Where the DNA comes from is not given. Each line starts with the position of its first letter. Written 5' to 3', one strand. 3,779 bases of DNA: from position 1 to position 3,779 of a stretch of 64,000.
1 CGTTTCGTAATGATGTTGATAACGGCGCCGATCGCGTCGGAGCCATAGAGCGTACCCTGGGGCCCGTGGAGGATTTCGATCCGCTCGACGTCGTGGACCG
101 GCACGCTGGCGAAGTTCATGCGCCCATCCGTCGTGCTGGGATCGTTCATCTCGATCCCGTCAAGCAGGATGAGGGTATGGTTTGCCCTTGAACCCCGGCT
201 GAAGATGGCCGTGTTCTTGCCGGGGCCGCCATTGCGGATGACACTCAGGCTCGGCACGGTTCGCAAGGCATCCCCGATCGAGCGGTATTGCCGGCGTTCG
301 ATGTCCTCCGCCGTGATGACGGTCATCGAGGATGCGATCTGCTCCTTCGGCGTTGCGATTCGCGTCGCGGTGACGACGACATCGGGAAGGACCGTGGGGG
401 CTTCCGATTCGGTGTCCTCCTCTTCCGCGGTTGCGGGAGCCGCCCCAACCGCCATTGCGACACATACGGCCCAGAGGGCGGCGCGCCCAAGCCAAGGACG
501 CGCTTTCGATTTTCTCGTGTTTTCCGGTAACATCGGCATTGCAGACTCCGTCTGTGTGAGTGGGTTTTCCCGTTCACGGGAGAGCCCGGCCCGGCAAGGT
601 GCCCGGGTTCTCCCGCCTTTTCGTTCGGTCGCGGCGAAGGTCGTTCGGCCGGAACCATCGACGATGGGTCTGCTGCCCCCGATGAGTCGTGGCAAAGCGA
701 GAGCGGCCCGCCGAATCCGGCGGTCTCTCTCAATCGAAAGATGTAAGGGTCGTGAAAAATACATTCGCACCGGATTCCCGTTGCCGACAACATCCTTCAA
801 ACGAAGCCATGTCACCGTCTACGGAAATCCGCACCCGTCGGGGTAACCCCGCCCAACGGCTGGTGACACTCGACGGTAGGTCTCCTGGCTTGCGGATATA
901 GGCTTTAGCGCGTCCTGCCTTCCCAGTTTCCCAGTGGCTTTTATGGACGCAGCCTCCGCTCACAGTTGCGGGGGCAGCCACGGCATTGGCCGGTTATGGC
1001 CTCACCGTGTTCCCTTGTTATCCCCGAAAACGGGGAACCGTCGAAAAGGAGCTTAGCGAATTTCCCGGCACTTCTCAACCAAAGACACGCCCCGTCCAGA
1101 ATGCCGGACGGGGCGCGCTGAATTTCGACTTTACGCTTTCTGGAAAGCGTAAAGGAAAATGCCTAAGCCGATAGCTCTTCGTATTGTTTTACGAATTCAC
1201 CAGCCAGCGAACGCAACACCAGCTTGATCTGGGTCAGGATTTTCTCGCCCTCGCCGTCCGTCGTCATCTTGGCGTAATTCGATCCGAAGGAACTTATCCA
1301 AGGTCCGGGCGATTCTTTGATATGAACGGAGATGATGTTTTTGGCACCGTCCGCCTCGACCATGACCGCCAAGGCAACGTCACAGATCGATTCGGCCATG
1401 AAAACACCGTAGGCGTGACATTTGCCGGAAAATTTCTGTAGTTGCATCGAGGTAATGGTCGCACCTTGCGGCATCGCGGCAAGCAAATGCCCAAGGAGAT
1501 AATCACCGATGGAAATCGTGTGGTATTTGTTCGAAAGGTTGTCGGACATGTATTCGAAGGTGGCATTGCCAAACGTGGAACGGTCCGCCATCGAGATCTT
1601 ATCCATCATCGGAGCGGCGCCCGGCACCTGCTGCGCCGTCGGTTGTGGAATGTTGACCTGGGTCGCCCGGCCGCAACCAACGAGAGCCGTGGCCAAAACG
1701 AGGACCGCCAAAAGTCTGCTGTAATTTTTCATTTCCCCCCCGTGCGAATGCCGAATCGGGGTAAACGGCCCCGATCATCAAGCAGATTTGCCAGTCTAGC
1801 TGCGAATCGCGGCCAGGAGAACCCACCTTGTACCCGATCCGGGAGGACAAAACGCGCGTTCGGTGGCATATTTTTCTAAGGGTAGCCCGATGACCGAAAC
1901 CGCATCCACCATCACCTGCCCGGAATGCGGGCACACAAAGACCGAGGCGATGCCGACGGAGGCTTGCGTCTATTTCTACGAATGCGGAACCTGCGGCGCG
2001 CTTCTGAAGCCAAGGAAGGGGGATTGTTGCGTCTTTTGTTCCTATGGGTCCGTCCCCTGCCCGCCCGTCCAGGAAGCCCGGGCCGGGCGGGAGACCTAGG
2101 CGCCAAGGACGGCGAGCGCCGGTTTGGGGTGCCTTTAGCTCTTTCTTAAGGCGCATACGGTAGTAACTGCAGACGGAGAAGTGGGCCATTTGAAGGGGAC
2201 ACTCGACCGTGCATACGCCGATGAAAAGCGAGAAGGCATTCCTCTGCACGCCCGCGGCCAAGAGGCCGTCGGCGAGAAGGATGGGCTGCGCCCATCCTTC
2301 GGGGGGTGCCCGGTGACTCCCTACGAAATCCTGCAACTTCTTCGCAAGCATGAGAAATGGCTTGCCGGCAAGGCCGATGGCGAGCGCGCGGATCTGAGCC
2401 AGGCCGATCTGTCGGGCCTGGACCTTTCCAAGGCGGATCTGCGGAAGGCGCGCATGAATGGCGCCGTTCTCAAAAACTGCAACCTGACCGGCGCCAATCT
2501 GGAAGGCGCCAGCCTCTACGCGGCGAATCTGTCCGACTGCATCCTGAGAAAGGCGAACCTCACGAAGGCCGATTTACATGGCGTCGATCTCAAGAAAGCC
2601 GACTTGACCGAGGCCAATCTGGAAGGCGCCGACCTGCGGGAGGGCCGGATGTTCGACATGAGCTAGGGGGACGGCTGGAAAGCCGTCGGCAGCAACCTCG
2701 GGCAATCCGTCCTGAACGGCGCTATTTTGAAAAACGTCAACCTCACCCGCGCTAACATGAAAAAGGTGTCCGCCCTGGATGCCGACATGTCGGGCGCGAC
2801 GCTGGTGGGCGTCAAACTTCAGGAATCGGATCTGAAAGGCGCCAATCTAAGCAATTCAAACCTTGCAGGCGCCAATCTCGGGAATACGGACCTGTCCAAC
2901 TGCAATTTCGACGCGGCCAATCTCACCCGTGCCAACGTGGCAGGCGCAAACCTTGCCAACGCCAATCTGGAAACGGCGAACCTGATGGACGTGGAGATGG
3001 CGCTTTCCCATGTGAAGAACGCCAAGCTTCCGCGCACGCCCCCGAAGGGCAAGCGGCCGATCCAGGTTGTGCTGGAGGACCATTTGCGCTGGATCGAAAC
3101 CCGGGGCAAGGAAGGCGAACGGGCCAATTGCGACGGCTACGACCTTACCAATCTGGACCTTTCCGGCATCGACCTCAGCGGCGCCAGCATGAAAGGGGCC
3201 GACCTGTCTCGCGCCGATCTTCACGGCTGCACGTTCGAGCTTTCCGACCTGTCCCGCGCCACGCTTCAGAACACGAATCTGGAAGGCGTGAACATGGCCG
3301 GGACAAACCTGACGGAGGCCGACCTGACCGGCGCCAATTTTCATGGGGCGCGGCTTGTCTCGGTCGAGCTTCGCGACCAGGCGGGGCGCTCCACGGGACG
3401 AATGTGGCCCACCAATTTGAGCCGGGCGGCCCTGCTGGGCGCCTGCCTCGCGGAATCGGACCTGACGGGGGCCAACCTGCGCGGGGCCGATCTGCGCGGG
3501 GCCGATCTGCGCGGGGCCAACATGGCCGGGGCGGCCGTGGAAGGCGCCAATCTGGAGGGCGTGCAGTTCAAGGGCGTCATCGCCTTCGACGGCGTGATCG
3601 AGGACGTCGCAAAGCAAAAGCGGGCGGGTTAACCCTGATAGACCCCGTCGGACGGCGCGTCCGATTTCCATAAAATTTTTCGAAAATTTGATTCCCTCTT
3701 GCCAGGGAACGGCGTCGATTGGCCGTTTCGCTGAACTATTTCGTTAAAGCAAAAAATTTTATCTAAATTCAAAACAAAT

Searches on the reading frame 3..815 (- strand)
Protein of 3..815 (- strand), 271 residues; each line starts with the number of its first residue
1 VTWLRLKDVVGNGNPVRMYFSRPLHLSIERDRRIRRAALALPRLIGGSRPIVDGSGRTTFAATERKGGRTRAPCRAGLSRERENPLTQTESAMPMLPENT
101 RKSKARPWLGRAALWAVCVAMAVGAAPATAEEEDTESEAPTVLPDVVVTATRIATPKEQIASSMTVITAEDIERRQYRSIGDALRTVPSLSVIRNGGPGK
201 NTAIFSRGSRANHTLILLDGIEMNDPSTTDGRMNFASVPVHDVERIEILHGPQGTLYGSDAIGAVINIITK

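Call 41: search_protein_families(library=pfam, proteins=[window:3-815:-], max_evalue=0.00001)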
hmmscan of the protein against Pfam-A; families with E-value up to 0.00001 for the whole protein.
window:3-815:- (271 aa): 1 family
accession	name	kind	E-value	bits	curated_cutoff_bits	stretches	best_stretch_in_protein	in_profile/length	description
PF07715.20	Plug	-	2.2e-29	102.5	23.9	1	157-265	2-107/107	TonB-dependent Receptor Plug Domain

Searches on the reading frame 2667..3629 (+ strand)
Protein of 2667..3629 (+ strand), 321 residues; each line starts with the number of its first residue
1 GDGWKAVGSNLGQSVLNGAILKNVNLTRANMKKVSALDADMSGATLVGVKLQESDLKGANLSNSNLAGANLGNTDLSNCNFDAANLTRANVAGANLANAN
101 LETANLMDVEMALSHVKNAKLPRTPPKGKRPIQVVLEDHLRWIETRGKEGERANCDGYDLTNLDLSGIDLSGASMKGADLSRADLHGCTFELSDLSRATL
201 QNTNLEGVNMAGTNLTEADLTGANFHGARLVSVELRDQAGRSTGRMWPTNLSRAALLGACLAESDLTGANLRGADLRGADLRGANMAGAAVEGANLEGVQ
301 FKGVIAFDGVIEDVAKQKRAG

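Call 10: search_protein_families(library=pfam, proteins=[window:2667-3629:+])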
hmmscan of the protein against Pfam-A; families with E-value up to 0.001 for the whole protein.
window:2667-3629:+ (321 aa): 3 families
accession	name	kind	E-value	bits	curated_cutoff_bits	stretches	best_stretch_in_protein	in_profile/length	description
PF00805.28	Pentapeptide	-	4.1e-58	192.9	20.2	6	259-298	1-40/40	Pentapeptide repeats (8 copies)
PF13576.12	Pentapeptide_3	-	1.1e-27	96.4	27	2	267-310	2-47/48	Pentapeptide repeats (9 copies)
PF13599.13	Pentapeptide_4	-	1.8e-26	92.4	38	2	50-119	2-71/78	Pentapeptide repeat region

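Call 16: find_encoding_contigs(protein=window:2757-3629:+, flank=6000, max_places=6)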
Protein seq(291 aa) (291 aa): no gene with exactly this product is on record in the collection.

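Call 17: find_encoding_contigs(protein=window:2727-3629:+, flank=6000, max_places=6)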
Protein seq(301 aa) (301 aa): no gene with exactly this product is on record in the collection.

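Call 43: search_protein_families(library=ncbifam, proteins=[window:2667-3629:+], max_evalue=0.001)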
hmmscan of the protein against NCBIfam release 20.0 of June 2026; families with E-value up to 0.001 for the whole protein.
window:2667-3629:+ (321 aa): 19 families
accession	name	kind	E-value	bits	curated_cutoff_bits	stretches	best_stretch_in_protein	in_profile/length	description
NF047416.1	penta_HetL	equivalog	6.7e-38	130.3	260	3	9-124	53-168/218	heterocyst differentiation pentapeptide repeat protein HetL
NF052603.1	penta_Alr5209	equivalog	1.8e-37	127.9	125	3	151-228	16-93/113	Alr5209 family pentapeptide repeat protein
NF011743.0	PRK15196.1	equivalog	6.7e-30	104.1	354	3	155-300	159-308/350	type III secretion system effector PipB2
NF011744.0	PRK15197.1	equivalog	3.9e-25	88.6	274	4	157-233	158-239/291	SPI-2 type III secretion system effector PipB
NF012151.0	penta_rpt_QnrAS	exception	1.8e-21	77.2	490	2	185-291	54-164/218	QnrAS family quinolone resistance pentapeptide repeat protein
NF033086.2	penta_rpt_Qnr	equivalog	3.3e-21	76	240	2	161-301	23-168/211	Qnr family pentapeptide repeat protein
NF000071.4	penta_rpt_QnrA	exception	2.5e-19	69.9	450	2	155-299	36-172/218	QnrA family quinolone resistance pentapeptide repeat protein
NF000056.3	penta_rpt_QnrS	exception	3.7e-19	69.3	460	2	182-286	51-159/218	QnrS family quinolone resistance pentapeptide repeat protein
NF000349.1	mfpA_AE000516.2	equivalog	8.9e-18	64.8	360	2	53-109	96-152/183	pentapeptide repeat protein MfpA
NF012152.0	penta_rpt_QnrC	exception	2.6e-17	63.5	500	1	182-291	51-164/221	QnrC family quinolone resistance pentapeptide repeat protein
NF000421.1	penta_rpt_QnrVC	exception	2.7e-17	63.4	460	2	180-288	49-161/218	QnrVC family quinolone resistance pentapeptide repeat protein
NF000420.1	penta_rpt_QnrB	exception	2.3e-15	57.2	460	2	154-296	27-171/214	QnrB family quinolone resistance pentapeptide repeat protein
NF038182.1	penta_rpt_SmQnr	exception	3.5e-15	56.4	460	1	8-113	94-199/215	SmQnr family pentapeptide repeat protein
NF033375.2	penta_rpt_QnrE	exception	6.4e-14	52.5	480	1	154-296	27-171/214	QnrE family quinolone resistance pentapeptide repeat protein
NF011904.1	PRK15377.1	subfamily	7e-13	47.8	500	2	26-106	16-97/606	type III secretion system effector HECT-type E3 ubiquitin transferase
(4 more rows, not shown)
